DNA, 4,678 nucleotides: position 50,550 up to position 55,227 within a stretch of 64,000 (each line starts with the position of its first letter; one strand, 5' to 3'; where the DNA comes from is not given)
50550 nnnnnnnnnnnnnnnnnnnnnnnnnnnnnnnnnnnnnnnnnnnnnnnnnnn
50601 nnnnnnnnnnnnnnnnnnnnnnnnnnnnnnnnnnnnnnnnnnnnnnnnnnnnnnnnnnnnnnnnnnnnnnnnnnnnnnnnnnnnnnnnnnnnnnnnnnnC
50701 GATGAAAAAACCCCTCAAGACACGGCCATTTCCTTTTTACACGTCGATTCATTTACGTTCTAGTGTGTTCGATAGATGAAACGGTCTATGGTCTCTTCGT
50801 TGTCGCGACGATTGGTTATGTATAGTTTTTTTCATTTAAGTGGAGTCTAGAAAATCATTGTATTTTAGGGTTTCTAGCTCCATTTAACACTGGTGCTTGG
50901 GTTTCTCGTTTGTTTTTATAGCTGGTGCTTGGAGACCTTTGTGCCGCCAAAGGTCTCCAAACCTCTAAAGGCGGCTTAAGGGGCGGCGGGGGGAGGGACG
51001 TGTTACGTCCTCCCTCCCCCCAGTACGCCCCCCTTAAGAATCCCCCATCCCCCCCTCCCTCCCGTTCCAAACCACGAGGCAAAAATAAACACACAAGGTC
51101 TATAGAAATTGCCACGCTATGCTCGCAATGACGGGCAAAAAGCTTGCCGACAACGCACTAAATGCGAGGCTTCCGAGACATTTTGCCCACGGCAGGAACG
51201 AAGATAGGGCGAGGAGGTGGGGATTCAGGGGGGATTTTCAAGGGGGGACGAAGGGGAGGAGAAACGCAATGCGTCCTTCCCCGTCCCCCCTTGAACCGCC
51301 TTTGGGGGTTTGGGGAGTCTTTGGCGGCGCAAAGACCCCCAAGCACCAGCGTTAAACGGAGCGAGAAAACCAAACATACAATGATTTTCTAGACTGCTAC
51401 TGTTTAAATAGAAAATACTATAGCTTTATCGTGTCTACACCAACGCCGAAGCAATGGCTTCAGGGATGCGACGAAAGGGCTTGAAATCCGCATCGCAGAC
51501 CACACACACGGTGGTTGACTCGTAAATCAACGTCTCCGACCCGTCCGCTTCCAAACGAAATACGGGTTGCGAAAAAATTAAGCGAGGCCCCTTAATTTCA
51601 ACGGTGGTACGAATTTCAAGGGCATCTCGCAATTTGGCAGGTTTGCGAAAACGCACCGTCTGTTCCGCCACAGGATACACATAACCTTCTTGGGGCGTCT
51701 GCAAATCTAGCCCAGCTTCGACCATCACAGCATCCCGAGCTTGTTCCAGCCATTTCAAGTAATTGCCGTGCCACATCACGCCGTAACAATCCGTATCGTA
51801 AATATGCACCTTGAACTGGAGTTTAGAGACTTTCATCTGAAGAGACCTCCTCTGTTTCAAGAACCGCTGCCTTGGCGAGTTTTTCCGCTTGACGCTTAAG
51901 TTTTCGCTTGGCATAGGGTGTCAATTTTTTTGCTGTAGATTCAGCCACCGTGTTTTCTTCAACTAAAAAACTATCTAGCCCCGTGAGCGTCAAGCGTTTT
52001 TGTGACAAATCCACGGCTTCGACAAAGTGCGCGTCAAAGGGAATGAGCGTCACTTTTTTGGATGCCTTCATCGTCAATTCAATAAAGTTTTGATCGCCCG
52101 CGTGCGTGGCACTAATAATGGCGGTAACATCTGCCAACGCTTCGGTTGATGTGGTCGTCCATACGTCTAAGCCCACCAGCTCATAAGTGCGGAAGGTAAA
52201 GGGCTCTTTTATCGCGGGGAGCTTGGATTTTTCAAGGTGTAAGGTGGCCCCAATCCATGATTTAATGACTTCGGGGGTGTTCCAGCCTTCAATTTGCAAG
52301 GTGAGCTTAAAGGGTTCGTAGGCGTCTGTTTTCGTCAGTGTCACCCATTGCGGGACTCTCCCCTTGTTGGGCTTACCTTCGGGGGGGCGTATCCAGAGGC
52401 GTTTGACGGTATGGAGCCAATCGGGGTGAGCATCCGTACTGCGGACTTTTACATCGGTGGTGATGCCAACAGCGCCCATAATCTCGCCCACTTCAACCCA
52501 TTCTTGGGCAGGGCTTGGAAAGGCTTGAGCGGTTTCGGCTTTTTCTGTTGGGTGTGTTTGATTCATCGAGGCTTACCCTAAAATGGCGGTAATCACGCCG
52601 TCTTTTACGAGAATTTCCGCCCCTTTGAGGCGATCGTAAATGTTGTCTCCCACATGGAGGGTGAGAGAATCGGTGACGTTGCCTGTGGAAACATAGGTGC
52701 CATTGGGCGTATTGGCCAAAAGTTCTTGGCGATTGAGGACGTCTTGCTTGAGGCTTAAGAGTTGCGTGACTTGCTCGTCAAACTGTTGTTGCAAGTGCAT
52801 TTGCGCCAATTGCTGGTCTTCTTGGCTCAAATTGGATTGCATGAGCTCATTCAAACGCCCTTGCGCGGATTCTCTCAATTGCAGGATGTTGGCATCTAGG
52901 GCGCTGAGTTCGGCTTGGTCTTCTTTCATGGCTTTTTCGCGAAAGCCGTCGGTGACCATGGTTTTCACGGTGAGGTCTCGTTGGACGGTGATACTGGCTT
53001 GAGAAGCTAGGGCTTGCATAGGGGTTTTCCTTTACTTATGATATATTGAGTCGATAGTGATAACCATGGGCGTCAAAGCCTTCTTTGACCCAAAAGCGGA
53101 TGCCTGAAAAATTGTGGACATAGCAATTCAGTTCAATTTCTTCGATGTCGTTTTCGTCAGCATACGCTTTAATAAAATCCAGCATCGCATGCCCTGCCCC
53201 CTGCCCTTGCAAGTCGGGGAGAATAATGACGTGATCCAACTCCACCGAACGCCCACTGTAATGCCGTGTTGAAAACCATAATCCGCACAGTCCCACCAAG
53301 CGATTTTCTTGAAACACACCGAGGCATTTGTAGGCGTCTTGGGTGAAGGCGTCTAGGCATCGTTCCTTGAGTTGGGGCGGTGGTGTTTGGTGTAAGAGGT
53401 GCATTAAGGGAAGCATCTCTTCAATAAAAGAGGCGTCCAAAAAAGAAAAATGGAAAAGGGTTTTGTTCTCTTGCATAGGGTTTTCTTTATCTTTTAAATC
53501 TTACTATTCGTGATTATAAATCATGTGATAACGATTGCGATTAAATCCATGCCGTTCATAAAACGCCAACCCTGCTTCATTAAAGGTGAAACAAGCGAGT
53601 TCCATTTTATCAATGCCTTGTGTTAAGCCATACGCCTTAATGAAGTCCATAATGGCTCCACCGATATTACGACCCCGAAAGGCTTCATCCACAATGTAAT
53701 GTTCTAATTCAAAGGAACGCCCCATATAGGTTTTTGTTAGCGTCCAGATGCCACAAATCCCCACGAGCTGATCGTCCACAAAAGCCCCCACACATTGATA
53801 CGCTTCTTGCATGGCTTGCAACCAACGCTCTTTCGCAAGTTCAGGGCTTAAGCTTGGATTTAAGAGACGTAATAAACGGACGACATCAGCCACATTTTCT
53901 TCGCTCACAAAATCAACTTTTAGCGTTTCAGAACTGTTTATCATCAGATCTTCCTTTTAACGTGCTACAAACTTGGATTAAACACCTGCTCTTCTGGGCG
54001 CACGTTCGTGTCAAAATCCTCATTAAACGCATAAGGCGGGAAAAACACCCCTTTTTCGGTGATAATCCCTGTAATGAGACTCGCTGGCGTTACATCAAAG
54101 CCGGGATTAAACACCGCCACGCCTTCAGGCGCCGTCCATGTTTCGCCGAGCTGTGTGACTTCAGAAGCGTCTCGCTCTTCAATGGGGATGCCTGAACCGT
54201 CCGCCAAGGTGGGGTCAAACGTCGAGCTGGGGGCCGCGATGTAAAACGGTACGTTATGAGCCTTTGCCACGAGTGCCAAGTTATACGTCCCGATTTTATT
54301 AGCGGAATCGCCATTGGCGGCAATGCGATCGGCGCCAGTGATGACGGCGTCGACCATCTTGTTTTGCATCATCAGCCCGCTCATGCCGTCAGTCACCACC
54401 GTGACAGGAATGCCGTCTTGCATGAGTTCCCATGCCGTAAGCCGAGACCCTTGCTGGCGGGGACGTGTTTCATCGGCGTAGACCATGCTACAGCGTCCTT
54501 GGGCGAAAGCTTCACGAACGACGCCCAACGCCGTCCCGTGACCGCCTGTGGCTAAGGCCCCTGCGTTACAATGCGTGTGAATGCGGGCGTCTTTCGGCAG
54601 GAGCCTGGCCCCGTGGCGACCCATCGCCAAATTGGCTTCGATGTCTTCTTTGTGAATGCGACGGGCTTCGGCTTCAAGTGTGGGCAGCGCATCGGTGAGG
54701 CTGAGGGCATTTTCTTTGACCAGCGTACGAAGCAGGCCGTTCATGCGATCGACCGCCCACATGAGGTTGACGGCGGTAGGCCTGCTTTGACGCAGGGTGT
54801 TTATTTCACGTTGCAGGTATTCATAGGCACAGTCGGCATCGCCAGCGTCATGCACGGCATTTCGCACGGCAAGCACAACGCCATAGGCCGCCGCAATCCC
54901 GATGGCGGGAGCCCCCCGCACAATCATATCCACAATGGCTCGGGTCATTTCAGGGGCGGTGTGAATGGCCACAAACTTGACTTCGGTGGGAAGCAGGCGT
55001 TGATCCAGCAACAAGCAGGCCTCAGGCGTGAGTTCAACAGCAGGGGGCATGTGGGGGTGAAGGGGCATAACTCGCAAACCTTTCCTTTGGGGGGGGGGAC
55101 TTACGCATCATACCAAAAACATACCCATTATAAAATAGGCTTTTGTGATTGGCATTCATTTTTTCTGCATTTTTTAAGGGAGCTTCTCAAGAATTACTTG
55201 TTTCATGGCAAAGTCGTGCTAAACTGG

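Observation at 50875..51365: About 480-bp composite palindromic GC-rich repeat block between purM and a convergent thioesterase gene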

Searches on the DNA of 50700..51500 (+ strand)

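Call 20: search_rna_families(source=window, start=50700, end=51500, threshold=evalue, max_evalue=10)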
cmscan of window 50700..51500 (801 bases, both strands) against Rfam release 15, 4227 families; matches with E-value up to 10: 85.
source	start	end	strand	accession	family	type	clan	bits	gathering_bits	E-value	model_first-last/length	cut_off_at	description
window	50979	51031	-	RF03493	mir-1281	Gene; miRNA;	-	30.4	70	0.0068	1-54/54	no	mir-1281 microRNA precursor family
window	51229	51303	+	RF03964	mir-H1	Gene; miRNA;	-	29.4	97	0.013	1-85/85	no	mir-H1 microRNA precursor family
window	51232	51299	-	RF03778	mir-483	Gene; miRNA;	-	26.5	60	0.016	1-75/75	no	mir-483 microRNA precursor family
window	51228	51302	-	RF03964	mir-H1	Gene; miRNA;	-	26.1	97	0.069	1-85/85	no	mir-H1 microRNA precursor family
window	51233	51300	+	RF03778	mir-483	Gene; miRNA;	-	25.6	60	0.027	1-75/75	no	mir-483 microRNA precursor family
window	50978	51035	+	RF03493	mir-1281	Gene; miRNA;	-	25.6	70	0.08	1-54/54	no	mir-1281 microRNA precursor family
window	50979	51032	-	RF03964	mir-H1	Gene; miRNA;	-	24.4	97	0.16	1-85/85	no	mir-H1 microRNA precursor family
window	50980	51031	+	RF03964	mir-H1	Gene; miRNA;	-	23.5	97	0.26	1-85/85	no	mir-H1 microRNA precursor family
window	50978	51023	+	RF00879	mir-615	Gene; miRNA;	-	22.7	90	0.4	1-85/85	no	mir-615 microRNA precursor family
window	51228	51300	-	RF03946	mir-3132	Gene; miRNA;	-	22.6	84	0.3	1-75/75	no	mir-3132 microRNA precursor family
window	51238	51295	+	RF04279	mir-H20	Gene; miRNA;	CL00141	22.5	99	0.14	1-82/82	no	mir-H20 microRNA precursor family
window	51225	51304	+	RF03379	mir-4667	Gene; miRNA;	-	21.8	68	0.33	1-93/93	no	mir-4667 microRNA precursor family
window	51241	51292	+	RF03493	mir-1281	Gene; miRNA;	-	21.8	70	0.6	1-54/54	no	mir-1281 microRNA precursor family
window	50836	50887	+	RF00074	mir-29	Gene; miRNA;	-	21.6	46.7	0.076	13-58/70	no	mir-29 microRNA precursor family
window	50985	51025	+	RF03678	mir-3956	Gene; miRNA;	-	21.6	100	0.32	1-98/98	no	mir-3956 microRNA precursor family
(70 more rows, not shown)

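Call 64: search_dna_similar(query=window:50815-51426:+, collection=plasmids, mode=distant, max_evalue=0.001, max_rows=10)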
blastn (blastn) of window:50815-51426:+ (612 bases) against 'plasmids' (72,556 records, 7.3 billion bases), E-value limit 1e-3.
No match.

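Call 65: search_dna_similar(query=window:50815-51426:+, collection=phages, mode=distant, max_evalue=0.001, max_rows=10)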
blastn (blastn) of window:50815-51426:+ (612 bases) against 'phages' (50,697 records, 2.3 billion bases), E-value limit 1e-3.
No match.

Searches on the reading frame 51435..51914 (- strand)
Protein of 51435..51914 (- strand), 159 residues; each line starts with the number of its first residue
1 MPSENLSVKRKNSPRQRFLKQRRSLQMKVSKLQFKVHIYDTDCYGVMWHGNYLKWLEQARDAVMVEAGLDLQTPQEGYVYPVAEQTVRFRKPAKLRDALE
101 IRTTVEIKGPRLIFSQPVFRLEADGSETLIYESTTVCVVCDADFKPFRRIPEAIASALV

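Call 29: find_encoding_contigs(protein=window:51435-51914:-, flank=3000, max_places=10)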
Protein window:51435-51914:- (159 aa): no gene with exactly this product is on record in the collection.

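Call 30: search_protein_families(library=pfam, proteins=[window:51435-51914:-])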
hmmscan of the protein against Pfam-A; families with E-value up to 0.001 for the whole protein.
window:51435-51914:- (159 aa): 3 families
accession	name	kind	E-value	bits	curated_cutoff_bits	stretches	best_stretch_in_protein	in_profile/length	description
PF13279.12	4HBT_2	-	1.6e-15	58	25.5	1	36-158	1-122/122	Thioesterase-like superfamily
PF03061.28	4HBT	-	9.4e-10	39.1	20.6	1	44-109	1-60/79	Thioesterase superfamily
PF01643.23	Acyl-ACP_TE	-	0.00021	21.5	23.7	1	30-155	4-128/131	Acyl-ACP thioesterase N-terminal domain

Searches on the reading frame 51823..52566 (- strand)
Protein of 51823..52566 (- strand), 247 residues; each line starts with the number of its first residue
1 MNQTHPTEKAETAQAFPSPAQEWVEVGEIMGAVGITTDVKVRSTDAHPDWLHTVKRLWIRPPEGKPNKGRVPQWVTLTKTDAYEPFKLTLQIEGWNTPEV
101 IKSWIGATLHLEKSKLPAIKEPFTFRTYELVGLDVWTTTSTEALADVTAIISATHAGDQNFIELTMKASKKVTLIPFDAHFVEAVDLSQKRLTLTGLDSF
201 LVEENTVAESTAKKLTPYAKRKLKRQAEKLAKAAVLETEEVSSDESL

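Call 30: search_protein_families(library=pfam, proteins=[window:51823-52566:-])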
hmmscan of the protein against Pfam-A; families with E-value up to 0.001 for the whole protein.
window:51823-52566:- (247 aa): 2 families
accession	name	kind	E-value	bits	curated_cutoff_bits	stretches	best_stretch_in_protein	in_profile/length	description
PF01782.24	RimM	-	7.7e-07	29.7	23.5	1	26-114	2-83/84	RimM N-terminal domain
PF24986.1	PRC_RimM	-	0.00051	20.1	27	0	150-195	20-64/69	RimM PRC barrel domain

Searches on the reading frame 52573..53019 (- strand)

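Call 62: search_protein_families(library=pfam, proteins=[window:52573-53019:-])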
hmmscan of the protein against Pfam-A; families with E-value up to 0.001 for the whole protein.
window:52573-53019:- (148 aa): 1 family
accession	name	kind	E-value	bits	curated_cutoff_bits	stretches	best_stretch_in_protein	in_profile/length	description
PF11068.13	YlqD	-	2.4e-18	67.2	27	1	11-146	2-130/131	YlqD protein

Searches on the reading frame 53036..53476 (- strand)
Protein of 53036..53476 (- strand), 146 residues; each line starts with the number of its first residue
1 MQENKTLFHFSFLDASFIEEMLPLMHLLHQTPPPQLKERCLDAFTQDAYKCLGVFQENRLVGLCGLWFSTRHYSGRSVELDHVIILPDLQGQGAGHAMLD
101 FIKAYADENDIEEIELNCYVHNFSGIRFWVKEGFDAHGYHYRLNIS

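Call 62: search_protein_families(library=pfam, proteins=[window:53036-53476:-])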
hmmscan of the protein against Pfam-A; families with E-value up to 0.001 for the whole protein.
window:53036-53476:- (146 aa): 5 families
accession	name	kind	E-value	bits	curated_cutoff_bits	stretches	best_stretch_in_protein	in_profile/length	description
PF00583.31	Acetyltransf_1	-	4.9e-13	49.8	20.7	1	30-134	10-116/116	Acetyltransferase (GNAT) family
PF13673.13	Acetyltransf_10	-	2.9e-09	37.4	23.6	1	35-138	21-111/128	Acetyltransferase (GNAT) domain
PF13508.13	Acetyltransf_7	-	3e-08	34.4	27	1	51-134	5-82/84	Acetyltransferase (GNAT) domain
PF13420.13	Acetyltransf_4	-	8.2e-05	23.1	24.3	1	38-138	38-138/155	Acetyltransferase (GNAT) domain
PF13302.13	Acetyltransf_3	-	0.00041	21.5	25.4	1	39-134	40-137/138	Acetyltransferase (GNAT) domain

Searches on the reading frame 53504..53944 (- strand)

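Call 62: search_protein_families(library=pfam, proteins=[window:53504-53944:-])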
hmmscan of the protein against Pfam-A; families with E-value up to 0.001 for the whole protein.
window:53504-53944:- (146 aa): 5 families
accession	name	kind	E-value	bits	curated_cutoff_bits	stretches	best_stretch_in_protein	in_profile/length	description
PF00583.31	Acetyltransf_1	-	1.4e-15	58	20.7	1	30-134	10-116/116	Acetyltransferase (GNAT) family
PF13508.13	Acetyltransf_7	-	2.9e-11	44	27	1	50-135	4-83/84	Acetyltransferase (GNAT) domain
PF13673.13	Acetyltransf_10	-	1.8e-10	41.4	23.6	1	37-136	18-109/128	Acetyltransferase (GNAT) domain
PF13420.13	Acetyltransf_4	-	2.4e-08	34.6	24.3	1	39-136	38-136/155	Acetyltransferase (GNAT) domain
PF13302.13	Acetyltransf_3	-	0.00087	20.4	25.4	1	29-135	29-138/138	Acetyltransferase (GNAT) domain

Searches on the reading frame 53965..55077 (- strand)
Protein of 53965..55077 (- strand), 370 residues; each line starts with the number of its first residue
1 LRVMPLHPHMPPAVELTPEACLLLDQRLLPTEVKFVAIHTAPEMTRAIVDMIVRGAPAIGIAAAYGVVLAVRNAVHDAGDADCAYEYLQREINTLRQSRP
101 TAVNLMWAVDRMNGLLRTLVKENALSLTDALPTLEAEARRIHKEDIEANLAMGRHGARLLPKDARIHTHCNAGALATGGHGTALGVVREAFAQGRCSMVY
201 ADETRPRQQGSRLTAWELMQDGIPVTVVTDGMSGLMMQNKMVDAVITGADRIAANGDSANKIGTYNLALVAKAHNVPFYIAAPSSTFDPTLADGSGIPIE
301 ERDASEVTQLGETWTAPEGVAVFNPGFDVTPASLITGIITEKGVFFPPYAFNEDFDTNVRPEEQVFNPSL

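Call 62: search_protein_families(library=pfam, proteins=[window:53965-55077:-])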
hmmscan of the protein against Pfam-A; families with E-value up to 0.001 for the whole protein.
window:53965-55077:- (370 aa): 1 family
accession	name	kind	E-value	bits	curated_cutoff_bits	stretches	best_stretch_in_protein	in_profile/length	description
PF01008.23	IF-2B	-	3.5e-84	282.8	22.4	1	53-346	2-279/280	Initiation factor 2 subunit family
